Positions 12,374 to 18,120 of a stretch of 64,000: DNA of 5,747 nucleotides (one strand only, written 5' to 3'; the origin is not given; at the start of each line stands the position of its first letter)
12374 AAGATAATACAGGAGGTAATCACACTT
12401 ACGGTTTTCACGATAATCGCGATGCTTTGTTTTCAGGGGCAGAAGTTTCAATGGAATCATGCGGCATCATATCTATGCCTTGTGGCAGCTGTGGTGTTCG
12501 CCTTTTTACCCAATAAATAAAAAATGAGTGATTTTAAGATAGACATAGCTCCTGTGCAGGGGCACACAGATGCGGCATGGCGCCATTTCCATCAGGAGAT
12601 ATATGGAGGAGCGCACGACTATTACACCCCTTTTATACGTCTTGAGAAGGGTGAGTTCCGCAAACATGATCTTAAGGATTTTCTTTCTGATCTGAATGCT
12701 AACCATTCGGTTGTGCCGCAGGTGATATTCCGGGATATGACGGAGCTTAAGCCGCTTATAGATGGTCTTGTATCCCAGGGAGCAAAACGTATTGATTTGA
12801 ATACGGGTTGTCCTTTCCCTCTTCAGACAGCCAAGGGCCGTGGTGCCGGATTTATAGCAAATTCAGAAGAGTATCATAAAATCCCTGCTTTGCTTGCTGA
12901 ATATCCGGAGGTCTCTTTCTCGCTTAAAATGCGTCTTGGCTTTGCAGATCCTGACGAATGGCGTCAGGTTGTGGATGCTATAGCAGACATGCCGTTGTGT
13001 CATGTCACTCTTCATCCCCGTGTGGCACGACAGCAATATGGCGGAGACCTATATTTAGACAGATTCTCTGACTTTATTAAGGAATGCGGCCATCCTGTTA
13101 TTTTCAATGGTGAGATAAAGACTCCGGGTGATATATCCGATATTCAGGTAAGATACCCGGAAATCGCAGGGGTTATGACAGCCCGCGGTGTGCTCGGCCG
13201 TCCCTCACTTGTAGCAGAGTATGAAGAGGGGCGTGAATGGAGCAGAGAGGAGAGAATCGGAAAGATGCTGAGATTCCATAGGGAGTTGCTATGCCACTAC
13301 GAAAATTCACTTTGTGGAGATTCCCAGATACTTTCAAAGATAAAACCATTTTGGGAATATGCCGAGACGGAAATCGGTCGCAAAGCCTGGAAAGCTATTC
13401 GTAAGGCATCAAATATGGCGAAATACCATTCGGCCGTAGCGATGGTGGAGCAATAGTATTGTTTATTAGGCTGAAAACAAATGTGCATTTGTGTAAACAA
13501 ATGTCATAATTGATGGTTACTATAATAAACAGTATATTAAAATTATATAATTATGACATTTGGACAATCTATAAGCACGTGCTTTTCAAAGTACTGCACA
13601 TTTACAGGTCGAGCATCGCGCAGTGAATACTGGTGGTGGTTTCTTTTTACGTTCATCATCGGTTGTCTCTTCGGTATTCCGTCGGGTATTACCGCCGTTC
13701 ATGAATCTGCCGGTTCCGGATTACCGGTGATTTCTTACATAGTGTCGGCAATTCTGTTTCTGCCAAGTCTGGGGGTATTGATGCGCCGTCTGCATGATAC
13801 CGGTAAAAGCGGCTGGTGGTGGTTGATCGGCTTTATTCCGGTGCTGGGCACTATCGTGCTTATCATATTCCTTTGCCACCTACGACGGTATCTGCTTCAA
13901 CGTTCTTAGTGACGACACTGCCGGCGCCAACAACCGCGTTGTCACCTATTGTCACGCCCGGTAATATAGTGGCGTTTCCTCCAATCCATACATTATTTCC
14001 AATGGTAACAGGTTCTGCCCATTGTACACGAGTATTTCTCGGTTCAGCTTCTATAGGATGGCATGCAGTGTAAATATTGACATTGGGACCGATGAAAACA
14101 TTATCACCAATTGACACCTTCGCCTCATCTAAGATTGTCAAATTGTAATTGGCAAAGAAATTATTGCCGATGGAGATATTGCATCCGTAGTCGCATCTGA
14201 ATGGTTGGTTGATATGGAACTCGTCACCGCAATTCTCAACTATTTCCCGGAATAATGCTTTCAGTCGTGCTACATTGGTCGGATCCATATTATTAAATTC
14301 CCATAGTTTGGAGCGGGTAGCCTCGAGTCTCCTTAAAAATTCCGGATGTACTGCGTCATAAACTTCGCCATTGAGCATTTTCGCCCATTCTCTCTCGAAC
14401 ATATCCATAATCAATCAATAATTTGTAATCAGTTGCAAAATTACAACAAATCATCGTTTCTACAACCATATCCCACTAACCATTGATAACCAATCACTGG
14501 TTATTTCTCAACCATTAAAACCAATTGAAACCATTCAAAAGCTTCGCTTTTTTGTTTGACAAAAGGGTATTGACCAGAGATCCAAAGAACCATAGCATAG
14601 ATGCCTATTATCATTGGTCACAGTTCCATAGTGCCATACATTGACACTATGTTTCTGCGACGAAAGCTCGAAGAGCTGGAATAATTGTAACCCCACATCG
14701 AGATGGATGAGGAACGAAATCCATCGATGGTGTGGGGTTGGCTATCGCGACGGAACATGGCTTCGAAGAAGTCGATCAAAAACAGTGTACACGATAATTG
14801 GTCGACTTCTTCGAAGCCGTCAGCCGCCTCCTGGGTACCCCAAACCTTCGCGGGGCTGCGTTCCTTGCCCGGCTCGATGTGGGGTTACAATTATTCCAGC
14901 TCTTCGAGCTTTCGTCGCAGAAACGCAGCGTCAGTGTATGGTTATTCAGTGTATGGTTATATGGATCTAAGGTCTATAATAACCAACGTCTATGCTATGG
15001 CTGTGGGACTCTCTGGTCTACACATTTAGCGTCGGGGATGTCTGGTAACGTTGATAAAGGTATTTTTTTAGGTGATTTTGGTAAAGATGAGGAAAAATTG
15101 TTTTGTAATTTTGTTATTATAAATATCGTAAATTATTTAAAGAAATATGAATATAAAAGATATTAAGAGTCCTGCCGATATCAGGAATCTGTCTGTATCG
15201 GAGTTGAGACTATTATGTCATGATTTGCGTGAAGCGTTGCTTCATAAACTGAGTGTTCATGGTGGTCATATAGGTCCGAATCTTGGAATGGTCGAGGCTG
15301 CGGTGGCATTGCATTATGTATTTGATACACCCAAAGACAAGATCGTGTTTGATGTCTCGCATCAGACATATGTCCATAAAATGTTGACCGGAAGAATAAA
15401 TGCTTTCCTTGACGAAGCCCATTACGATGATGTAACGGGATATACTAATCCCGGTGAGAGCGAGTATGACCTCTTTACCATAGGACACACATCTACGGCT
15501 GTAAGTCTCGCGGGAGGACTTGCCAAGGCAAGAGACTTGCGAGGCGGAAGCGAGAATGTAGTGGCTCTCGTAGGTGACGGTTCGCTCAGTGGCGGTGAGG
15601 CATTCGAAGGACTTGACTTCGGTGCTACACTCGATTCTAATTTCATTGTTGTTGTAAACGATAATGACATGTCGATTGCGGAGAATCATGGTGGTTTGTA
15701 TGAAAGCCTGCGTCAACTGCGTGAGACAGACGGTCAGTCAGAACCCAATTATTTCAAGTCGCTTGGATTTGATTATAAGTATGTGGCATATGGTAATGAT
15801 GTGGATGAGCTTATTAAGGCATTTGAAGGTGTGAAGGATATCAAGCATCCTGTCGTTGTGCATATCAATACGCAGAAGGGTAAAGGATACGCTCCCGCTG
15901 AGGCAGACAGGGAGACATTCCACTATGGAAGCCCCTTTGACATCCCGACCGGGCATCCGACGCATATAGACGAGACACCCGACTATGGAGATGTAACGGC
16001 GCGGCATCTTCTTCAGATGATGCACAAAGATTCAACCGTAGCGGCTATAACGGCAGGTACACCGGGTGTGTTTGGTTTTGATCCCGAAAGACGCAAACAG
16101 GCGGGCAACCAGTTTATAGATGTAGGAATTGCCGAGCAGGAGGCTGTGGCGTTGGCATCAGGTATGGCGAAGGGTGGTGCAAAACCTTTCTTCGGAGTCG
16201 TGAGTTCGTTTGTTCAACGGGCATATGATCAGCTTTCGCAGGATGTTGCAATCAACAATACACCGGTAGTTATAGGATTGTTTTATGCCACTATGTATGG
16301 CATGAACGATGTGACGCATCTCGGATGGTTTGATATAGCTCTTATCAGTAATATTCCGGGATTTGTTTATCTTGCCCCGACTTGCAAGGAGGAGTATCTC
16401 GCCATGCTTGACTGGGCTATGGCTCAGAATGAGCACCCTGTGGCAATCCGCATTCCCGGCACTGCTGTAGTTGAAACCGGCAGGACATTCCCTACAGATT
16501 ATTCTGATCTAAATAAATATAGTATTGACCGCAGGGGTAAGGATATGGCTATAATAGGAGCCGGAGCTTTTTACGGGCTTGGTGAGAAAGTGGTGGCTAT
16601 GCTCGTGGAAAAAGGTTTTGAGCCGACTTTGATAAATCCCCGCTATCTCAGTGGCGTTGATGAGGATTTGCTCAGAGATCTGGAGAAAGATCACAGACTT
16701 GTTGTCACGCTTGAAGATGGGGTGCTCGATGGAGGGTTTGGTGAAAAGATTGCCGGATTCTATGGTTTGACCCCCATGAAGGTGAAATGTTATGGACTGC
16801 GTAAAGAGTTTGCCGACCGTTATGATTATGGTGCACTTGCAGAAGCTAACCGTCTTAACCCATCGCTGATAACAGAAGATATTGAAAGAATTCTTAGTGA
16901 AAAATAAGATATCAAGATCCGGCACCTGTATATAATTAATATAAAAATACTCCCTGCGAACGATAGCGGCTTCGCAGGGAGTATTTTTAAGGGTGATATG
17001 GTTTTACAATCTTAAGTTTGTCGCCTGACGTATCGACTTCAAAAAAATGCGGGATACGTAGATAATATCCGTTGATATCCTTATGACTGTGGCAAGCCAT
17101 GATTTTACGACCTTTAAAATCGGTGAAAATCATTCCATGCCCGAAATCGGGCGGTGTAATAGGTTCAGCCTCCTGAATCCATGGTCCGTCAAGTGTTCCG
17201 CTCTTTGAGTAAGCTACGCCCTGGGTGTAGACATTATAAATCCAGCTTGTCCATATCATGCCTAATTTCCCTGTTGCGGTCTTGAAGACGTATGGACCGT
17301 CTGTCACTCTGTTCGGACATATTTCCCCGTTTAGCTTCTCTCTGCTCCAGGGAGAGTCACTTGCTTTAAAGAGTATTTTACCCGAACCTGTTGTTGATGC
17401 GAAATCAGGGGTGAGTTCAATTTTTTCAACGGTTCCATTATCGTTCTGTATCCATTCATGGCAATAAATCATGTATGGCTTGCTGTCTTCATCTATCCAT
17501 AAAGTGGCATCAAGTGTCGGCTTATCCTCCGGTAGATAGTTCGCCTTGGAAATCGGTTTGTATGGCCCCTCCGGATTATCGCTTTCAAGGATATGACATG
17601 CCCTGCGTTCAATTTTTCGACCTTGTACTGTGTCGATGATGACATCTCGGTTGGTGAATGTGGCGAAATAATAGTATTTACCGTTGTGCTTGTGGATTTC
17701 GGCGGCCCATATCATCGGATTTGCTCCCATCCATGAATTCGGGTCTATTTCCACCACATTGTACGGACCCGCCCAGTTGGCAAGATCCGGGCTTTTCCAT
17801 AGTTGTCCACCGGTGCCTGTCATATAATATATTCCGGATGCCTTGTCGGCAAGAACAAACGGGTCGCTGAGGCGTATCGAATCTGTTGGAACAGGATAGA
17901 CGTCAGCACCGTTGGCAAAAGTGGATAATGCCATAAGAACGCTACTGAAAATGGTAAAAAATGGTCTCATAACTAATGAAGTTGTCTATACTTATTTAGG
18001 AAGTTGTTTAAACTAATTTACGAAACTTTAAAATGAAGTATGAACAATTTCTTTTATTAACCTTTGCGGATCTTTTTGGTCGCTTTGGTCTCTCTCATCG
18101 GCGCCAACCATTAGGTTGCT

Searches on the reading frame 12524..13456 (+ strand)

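Call 25: search_protein_families(library=pfam, proteins=[window:12524-13456:+], max_evalue=0.001)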
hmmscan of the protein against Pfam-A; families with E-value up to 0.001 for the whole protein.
window:12524-13456:+ (310 aa): 1 family
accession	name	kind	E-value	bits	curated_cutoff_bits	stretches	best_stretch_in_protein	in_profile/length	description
PF01207.24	Dus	-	7.8e-30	104.5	20.4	1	8-282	2-278/311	Dihydrouridine synthase (Dus)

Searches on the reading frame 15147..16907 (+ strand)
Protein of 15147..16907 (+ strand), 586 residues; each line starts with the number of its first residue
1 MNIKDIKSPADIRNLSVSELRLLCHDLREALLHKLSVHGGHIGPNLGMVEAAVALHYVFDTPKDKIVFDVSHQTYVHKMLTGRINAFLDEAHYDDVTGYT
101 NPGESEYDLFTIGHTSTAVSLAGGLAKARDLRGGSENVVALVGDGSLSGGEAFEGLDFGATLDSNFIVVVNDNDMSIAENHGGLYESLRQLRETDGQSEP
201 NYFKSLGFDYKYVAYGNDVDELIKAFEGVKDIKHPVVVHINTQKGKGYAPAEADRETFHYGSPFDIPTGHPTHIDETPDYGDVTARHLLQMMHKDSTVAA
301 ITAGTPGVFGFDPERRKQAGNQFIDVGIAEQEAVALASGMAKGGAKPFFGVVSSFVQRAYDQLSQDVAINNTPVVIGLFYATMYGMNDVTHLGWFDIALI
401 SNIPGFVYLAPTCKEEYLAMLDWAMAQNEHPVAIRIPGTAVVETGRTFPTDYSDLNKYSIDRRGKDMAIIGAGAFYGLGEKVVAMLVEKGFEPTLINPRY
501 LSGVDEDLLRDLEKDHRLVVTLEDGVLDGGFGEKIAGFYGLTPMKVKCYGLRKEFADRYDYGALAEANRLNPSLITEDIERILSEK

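Call 25: search_protein_families(library=pfam, proteins=[window:15147-16907:+], max_evalue=0.001)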
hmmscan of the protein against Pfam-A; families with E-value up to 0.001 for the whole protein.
window:15147-16907:+ (586 aa): 5 families
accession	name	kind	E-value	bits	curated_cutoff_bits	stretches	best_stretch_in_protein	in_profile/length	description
PF13292.11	DXP_synthase_N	-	1.4e-78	264.4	21.2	2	4-195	2-193/274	1-deoxy-D-xylulose-5-phosphate synthase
PF02779.29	Transket_pyr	-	1.6e-20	73.9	27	1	278-437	3-168/174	Transketolase, pyrimidine binding domain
PF02780.25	Transketolase_C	-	8.6e-14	52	25.9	1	457-540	2-85/124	Transketolase, C-terminal domain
PF00676.26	E1_dh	-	1.3e-05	24.7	22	1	113-177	100-165/300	Dehydrogenase E1 component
PF00456.26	Transketolase_N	-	0.00015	21.3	22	0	137-263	146-262/334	Transketolase, thiamine diphosphate binding domain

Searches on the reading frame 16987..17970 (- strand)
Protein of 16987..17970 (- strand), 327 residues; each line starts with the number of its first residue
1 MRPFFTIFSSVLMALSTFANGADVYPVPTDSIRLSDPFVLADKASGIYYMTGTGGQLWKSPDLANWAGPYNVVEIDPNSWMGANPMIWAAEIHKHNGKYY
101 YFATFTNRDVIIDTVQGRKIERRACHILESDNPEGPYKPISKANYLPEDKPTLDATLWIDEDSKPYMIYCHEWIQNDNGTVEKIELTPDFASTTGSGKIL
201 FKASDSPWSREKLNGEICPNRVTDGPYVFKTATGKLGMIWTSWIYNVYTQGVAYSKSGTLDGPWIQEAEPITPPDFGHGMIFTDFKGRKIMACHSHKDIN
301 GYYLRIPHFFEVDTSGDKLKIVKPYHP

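Call 25: search_protein_families(library=pfam, proteins=[window:16987-17970:-], max_evalue=0.001)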
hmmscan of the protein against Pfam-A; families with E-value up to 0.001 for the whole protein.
window:16987-17970:- (327 aa): 1 family
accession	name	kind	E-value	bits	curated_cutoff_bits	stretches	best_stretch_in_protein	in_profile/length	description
PF04616.20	Glyco_hydro_43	-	1.6e-30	106.9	32.2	1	28-298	4-264/288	Glycosyl hydrolases family 43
